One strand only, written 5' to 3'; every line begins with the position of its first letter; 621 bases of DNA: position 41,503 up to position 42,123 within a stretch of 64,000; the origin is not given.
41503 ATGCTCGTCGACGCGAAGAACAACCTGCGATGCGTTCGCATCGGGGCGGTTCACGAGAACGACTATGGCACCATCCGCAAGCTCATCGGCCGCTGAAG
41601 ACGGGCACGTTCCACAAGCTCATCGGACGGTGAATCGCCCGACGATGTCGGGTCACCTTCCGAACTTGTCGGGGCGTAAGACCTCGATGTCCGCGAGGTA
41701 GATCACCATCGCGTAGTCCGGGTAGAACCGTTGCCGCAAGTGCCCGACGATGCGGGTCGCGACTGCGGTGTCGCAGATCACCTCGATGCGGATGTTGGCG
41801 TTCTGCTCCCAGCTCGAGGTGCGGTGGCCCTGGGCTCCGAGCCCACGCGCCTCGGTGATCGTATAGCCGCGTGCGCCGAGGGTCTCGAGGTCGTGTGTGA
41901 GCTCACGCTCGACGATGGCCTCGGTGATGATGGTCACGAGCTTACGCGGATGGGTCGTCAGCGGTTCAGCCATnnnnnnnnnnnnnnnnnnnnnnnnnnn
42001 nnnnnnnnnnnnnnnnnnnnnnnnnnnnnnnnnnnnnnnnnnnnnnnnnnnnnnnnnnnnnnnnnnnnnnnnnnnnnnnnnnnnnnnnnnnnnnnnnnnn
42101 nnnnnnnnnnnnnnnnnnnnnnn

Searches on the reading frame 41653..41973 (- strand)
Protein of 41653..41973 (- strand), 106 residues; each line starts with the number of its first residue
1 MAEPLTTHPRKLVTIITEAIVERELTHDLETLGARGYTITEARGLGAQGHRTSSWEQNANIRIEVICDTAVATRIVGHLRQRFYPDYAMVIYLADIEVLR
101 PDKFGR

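Call 5: search_protein_families(library=pfam, proteins=[window:41653-41973:-], max_evalue=0.01)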
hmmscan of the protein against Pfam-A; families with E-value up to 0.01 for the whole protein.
window:41653-41973:- (106 aa): 2 families
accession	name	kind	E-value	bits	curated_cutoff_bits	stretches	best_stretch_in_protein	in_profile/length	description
PF00543.27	P-II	-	1.8e-22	80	25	1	11-103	2-102/102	Nitrogen regulatory protein P-II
PF11582.13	DUF3240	-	0.00012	22.5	21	1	14-84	8-84/102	Protein of unknown function (DUF3240)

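Call 6: search_protein_families(library=ncbifam, proteins=[window:41653-41973:-], max_evalue=0.01)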
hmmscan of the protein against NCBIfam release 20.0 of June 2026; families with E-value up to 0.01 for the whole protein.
window:41653-41973:- (106 aa): 1 family
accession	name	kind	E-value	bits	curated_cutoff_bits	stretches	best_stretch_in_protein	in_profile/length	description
NF007946.0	PRK10665.1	equivalog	0.0019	19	181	1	11-72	2-66/112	P-II family nitrogen regulator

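Call 22: search_solved_structures(query=window:41653-41973:-, max_evalue=0.01, show_alignments=3)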
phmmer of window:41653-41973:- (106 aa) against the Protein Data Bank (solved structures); distinct sequences matched with E-value up to 0.01: 16.
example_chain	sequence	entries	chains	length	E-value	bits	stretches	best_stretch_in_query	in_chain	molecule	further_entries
2cz4_A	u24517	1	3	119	1e-22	83.8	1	8-104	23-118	hypothetical protein TTHA0516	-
7r32_A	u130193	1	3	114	3.6e-10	43.5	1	9-103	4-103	Membrane-associated protein slr1513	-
3dfe_A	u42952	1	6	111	4e-10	43.3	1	10-100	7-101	Putative Pii-Like Signaling Protein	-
6wue_A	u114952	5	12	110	4.1e-10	43.3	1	9-100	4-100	Membrane-associated protein slr1513 | Membrane-associated protein SbtB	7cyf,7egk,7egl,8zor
7r31_A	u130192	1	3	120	4.4e-10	43.2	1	9-103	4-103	Membrane-associated protein slr1513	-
5o3p_A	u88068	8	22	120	5.4e-10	42.9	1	9-101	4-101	Membrane-associated protein slr1513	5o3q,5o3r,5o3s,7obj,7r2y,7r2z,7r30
6mm2_A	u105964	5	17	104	1.6e-08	38.2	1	12-104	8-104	Carbon regulatory PII-like protein SbtB | SbtB7001, PII-like protein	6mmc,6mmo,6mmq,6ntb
6n4a_A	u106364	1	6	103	1.7e-08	38.1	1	12-104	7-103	PII-like SbtB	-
5d4n_A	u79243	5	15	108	5.6e-05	26.8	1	7-104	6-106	Nitrogen regulatory protein P-II | Putative Nitrogen regulatory protein P-II GlnB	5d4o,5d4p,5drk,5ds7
5d4l_A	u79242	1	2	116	7e-05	26.5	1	6-104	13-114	Nitrogen regulatory protein P-II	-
6yc6_A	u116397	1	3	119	0.0048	20.6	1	10-76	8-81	PII protein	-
2ns1_B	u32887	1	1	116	0.0057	20.4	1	10-72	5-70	Nitrogen regulatory protein P-II 2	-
1gnk_A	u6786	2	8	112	0.0058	20.4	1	11-72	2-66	PROTEIN (GLNK) | Nitrogen regulatory protein P-II 2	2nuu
3lf0_A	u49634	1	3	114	0.0076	20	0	10-78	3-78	Nitrogen regulatory protein P-II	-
6yc7_A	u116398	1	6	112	0.0081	19.9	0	11-76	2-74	PII protein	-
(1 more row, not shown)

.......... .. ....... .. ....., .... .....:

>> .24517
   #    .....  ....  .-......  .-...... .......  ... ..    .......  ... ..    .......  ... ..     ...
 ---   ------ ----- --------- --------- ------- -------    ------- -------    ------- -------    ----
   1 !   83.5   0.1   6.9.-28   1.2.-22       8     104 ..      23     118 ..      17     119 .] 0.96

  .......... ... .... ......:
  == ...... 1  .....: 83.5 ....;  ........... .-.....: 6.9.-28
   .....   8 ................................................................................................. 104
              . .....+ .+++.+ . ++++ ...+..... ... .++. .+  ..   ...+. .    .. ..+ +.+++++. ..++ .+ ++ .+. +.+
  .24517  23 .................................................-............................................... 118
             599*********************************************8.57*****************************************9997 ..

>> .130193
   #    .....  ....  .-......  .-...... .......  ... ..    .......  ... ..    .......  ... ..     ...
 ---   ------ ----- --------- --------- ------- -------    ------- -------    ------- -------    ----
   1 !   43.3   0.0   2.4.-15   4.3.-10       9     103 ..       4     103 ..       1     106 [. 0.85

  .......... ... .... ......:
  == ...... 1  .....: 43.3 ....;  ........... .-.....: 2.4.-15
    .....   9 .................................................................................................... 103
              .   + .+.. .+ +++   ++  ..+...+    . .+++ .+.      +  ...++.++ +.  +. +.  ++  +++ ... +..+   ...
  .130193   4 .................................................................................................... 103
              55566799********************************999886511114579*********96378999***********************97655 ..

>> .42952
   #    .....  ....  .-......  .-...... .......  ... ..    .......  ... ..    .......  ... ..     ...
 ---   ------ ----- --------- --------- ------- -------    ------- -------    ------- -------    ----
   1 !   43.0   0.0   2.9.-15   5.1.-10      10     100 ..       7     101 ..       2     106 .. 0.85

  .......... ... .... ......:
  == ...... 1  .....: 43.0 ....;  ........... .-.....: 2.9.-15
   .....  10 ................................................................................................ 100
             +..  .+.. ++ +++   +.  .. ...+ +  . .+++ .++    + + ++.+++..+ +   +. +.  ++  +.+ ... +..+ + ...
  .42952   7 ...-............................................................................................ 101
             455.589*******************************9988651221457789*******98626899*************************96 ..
